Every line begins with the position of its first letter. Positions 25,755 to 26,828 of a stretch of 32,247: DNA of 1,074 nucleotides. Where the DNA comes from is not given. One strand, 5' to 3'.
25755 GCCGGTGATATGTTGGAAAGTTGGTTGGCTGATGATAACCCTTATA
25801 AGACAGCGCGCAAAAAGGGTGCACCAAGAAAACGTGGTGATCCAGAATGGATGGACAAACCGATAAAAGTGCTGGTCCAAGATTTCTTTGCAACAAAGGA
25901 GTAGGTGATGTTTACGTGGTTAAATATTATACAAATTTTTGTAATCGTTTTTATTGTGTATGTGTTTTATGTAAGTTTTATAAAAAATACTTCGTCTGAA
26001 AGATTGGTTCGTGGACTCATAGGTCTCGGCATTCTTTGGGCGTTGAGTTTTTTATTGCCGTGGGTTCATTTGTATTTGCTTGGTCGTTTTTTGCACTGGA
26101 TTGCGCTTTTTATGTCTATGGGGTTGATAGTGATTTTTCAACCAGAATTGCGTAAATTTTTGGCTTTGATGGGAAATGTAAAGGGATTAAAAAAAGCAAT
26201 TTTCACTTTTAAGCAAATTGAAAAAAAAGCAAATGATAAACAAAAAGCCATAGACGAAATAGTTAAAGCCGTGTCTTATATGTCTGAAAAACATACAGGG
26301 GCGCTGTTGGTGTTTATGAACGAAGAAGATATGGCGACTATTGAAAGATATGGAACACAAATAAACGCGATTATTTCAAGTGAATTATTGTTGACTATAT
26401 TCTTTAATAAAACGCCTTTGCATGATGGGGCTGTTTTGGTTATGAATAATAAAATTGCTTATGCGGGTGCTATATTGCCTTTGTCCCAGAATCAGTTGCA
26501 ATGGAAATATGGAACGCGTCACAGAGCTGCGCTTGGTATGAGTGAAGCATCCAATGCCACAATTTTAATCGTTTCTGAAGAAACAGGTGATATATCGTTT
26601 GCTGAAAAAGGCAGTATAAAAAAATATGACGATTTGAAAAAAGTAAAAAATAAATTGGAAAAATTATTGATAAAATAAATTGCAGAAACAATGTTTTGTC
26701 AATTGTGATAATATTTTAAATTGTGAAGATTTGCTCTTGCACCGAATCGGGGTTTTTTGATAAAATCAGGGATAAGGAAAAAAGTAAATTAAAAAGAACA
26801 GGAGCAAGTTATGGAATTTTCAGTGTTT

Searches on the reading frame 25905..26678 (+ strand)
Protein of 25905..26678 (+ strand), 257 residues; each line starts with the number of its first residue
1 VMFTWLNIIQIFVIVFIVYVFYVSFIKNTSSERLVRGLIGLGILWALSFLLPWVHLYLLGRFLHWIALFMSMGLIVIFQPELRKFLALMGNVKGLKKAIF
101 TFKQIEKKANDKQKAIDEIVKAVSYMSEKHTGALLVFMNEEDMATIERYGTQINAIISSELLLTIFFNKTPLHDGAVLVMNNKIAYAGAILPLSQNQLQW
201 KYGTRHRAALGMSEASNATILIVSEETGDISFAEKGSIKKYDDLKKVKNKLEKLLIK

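Call 88: search_protein_families(library=pfam, proteins=[window:25905-26678:+], max_evalue=0.001)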
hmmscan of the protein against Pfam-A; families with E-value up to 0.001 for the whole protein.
window:25905-26678:+ (257 aa): 1 family
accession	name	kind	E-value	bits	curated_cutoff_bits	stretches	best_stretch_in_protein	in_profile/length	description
PF02457.21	DAC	-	8.5e-39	132.3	27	1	121-237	2-118/119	DisA bacterial checkpoint controller nucleotide-binding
